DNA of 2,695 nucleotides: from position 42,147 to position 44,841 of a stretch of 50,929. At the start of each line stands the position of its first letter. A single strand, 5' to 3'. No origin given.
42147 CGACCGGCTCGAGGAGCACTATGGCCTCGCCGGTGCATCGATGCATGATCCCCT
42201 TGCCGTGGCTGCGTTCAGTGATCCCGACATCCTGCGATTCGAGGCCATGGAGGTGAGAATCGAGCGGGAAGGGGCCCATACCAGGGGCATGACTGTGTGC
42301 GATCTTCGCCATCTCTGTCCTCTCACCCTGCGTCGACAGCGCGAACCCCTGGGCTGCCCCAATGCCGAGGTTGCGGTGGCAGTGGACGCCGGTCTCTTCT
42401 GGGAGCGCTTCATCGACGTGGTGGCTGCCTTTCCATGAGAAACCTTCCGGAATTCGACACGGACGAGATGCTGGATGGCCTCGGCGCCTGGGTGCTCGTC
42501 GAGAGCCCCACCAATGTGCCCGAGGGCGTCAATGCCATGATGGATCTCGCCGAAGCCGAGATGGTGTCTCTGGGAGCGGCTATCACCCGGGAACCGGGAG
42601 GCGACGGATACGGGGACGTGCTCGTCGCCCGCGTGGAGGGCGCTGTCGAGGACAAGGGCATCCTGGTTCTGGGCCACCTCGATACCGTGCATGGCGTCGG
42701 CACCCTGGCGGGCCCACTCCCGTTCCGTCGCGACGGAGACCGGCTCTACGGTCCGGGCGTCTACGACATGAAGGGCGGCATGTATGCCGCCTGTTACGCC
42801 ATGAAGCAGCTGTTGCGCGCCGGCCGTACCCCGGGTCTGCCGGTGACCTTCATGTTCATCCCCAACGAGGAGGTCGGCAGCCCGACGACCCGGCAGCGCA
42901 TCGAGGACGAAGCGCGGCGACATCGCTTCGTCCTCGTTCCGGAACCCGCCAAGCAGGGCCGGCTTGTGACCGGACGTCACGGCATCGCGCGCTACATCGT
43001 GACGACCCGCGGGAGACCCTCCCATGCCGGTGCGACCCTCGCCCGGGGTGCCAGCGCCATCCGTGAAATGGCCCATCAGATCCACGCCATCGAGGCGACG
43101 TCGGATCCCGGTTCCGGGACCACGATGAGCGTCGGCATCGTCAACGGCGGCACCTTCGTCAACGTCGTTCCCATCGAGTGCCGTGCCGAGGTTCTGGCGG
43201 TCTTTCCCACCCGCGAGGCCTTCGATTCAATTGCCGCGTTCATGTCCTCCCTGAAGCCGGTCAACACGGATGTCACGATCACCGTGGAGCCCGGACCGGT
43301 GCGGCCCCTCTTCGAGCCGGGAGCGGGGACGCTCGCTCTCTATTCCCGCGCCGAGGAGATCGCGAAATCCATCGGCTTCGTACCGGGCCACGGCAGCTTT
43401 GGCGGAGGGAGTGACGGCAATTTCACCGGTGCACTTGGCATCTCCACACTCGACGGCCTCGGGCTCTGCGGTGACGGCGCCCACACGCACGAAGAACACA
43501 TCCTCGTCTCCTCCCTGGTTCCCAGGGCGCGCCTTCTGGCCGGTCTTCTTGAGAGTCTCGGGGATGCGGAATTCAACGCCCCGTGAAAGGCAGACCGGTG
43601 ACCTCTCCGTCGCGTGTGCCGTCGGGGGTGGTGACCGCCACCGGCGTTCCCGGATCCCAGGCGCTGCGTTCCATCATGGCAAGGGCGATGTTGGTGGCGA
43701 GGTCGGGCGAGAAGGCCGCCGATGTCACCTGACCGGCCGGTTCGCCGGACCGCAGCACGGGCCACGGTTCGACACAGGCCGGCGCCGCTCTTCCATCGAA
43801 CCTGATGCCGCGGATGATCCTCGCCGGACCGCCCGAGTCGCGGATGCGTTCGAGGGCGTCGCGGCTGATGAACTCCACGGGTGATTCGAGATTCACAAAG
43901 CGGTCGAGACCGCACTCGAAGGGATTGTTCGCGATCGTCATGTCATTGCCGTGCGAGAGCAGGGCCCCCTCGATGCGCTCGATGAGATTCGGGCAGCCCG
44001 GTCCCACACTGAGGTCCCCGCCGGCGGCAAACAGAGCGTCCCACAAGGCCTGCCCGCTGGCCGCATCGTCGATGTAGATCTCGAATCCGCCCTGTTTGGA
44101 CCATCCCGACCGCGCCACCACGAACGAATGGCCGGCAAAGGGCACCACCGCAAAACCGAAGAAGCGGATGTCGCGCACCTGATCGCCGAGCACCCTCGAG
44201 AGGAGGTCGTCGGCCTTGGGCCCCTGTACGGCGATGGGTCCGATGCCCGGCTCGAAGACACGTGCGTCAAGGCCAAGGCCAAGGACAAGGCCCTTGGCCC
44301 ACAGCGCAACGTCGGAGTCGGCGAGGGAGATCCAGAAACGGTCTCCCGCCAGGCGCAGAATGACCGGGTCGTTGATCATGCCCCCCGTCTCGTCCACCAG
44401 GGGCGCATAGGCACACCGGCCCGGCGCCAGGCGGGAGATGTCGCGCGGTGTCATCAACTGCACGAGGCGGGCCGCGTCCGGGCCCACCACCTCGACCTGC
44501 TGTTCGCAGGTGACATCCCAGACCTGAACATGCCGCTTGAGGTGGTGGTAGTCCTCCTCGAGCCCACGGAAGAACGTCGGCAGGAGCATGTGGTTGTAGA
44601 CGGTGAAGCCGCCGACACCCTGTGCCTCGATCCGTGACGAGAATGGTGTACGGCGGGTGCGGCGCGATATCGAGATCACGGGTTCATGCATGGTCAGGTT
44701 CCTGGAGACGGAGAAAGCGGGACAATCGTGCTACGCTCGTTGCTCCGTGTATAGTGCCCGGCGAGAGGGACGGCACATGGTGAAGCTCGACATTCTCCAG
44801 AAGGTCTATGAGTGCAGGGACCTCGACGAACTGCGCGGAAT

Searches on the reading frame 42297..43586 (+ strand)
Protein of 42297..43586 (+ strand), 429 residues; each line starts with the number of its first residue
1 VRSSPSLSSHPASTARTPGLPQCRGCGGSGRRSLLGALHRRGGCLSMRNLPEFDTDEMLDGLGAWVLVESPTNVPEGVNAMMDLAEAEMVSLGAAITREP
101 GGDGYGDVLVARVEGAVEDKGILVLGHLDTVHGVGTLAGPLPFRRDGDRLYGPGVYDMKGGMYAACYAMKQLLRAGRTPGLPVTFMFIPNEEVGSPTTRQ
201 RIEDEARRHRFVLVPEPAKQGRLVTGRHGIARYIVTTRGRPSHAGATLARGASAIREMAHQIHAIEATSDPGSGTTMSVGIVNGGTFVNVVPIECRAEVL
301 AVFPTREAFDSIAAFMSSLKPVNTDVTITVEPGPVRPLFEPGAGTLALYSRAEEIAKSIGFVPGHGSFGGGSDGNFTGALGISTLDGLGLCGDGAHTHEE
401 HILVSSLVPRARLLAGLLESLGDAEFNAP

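Call 42: search_protein_families(library=pfam, proteins=[window:42297-43586:+], max_evalue=0.00001)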
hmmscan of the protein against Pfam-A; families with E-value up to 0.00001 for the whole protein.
window:42297-43586:+ (429 aa): 2 families
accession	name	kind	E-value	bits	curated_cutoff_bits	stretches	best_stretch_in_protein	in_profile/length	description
PF01546.33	Peptidase_M20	-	6.1e-27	95.3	24.6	1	124-419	2-205/206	Peptidase family M20/M25/M40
PF07687.19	M20_dimer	-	1.7e-15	57.3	21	1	225-312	1-91/107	Peptidase dimerisation domain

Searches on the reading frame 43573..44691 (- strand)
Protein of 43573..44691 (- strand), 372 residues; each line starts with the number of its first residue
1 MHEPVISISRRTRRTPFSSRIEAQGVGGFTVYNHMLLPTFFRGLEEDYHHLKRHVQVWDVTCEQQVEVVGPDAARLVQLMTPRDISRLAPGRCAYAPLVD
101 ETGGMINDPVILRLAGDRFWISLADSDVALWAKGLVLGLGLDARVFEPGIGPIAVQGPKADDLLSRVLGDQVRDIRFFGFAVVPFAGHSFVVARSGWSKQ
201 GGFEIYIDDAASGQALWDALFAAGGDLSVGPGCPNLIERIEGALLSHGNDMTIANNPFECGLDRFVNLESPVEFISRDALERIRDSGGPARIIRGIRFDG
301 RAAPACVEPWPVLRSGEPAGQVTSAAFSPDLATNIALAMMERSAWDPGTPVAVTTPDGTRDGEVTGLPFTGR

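Call 42: search_protein_families(library=pfam, proteins=[window:43573-44691:-], max_evalue=0.00001)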
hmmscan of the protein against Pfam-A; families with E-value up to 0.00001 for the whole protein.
window:43573-44691:- (372 aa): 2 families
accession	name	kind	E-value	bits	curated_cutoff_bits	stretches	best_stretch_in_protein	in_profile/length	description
PF01571.26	GCV_T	-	6.4e-38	130.9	25.6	1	34-264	17-254/255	Aminomethyltransferase folate-binding domain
PF08669.17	GCV_T_C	-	4.1e-13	49.5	25.9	1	294-369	4-78/80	Glycine cleavage T-protein C-terminal barrel domain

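Call 52: search_protein_families(library=ncbifam, proteins=[window:43573-44691:-], max_evalue=0.00001)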
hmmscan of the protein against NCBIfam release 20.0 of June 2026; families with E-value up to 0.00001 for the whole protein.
window:43573-44691:- (372 aa): 8 families
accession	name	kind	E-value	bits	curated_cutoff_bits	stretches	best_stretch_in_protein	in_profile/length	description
NF009133.0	PRK12486.1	equivalog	2.7e-163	543.2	410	1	2-366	2-365/369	dimethylsulfoniopropionate demethylase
NF053776.1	TmaoDeMthMsil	equivalog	3.3e-55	187.9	1100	1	10-360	383-741/763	trimethylamine N-oxide demethylase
NF001567.0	PRK00389.1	subfamily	4.8e-48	163.9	300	1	13-370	4-353/359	glycine cleavage system aminomethyltransferase GcvT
TIGR00528.1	gcvT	equivalog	1.1e-35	123.2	235.85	1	14-355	3-345/362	glycine cleavage system aminomethyltransferase GcvT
NF010093.0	PRK13579.1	equivalog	1.7e-32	112.6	459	1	27-370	26-364/371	glycine cleavage system aminomethyltransferase GcvT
TIGR01372.1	soxA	subfamily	2e-23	82.2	1164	1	48-366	650-983/996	sarcosine oxidase subunit alpha family protein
NF047633.1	SyrngDmethDesA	equivalog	3.5e-11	42.3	800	1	154-227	158-230/453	syringate O-demethylase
NF047885.1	VanMgalDeMLigM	equivalog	8.5e-07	28.3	580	0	154-227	159-231/461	vanillate/3-O-methylgallate O-demethylase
